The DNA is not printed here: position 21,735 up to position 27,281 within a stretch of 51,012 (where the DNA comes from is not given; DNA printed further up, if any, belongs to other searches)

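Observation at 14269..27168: Tight operon of three large secreted proteins with unrelated cargo and one common C-terminal cassette (candidate undescribed surface or secretion module)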

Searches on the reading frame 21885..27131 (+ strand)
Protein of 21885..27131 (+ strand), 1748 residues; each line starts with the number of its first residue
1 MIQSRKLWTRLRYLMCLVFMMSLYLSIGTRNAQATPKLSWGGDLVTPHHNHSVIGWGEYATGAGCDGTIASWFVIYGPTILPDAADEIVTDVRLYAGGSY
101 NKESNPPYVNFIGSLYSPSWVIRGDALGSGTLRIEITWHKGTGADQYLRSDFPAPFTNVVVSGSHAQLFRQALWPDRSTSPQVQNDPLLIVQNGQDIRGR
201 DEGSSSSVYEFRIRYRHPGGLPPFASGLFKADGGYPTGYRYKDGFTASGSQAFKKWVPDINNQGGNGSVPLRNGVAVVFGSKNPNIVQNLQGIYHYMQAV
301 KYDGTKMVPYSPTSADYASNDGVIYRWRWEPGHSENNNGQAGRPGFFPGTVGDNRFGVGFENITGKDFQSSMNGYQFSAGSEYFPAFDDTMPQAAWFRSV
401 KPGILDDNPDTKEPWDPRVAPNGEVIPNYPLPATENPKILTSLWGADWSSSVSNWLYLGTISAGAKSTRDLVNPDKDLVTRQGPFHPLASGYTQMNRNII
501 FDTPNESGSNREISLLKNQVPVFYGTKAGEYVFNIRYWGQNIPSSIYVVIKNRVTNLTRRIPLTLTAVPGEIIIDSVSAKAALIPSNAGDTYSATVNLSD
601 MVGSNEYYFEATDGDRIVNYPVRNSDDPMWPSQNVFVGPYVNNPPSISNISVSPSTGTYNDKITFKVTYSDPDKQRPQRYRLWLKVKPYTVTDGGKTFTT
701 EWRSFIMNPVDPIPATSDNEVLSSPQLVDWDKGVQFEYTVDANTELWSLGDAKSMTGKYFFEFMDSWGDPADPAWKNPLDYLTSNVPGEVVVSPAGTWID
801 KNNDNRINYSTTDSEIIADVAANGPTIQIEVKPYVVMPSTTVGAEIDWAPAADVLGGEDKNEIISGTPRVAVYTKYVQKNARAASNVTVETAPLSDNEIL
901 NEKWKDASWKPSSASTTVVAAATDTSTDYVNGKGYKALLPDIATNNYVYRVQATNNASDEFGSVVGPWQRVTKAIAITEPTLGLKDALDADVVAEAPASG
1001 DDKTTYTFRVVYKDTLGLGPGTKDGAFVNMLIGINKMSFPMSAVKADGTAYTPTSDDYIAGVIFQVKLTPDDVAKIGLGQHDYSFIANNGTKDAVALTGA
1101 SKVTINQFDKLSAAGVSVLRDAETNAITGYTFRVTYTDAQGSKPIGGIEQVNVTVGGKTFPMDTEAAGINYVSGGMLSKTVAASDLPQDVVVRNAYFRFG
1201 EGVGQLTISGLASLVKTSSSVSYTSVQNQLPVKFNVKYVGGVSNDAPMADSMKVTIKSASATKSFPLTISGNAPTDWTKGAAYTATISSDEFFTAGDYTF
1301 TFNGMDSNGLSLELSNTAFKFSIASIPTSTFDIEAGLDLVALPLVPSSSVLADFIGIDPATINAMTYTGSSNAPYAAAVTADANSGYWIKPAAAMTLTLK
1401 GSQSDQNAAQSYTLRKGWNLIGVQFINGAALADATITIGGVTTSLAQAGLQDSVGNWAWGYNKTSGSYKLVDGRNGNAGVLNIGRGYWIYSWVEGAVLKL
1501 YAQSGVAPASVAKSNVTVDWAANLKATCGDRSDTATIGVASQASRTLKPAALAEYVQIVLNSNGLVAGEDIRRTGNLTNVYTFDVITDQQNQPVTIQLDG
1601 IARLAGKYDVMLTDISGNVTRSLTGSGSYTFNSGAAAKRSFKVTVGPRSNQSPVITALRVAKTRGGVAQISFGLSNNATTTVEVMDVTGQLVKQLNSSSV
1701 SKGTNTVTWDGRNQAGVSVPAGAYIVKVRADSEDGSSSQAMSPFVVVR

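Call 4: search_protein_families(library=pfam, proteins=[window:21885-27131:+], max_evalue=0.1)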
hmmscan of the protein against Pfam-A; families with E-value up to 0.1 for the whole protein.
window:21885-27131:+ (1748 aa): 4 families
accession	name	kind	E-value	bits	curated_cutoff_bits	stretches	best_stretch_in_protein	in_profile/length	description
PF13860.13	FlgD_ig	-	6.8e-16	58.5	27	1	1665-1733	7-78/79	FlgD Ig-like domain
PF18962.6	Por_Secre_tail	-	0.0023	18.6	27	1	1669-1733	11-67/75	Secretion system C-terminal sorting domain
PF10029.15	DUF2271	-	0.0064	16.7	27.3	1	1692-1741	64-113/136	Predicted periplasmic protein (DUF2271)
PF05521.18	Phage_HCP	-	0.098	13.7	25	0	946-1014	7-68/106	Phage head completion protein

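Call 5: search_protein_families(library=ncbifam, proteins=[window:21885-27131:+], max_evalue=0.1)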
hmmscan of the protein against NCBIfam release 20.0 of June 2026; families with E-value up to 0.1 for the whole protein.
window:21885-27131:+ (1748 aa): 7 families
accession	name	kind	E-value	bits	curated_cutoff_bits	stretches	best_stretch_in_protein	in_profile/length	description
NF005176.1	PRK06655.1-1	equivalog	3.4e-11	43.4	230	1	1676-1739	95-157/197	flagellar hook assembly protein FlgD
NF009452.0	PRK12812.1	equivalog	2e-09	37.1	258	1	1676-1740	150-216/289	flagellar basal body rod modification protein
NF033707.1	T9SS_sortase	equivalog_domain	1.5e-07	29.5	420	1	1677-1740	1022-1088/1095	type IX secretion system sortase PorU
NF009276.0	PRK12633.1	equivalog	5.2e-07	29.6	383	1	1672-1739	122-190/234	flagellar basal body rod modification protein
TIGR04183.1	Por_Secre_tail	domain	1.3e-05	25.1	23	1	1670-1732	11-62/72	T9SS type A sorting domain-containing protein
NF009277.0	PRK12634.1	equivalog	0.00019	21.6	333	1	1667-1739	111-183/221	flagellar basal body rod modification protein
NF009453.0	PRK12813.1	equivalog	0.01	15.4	264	1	1684-1735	130-178/223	flagellar basal body rod modification protein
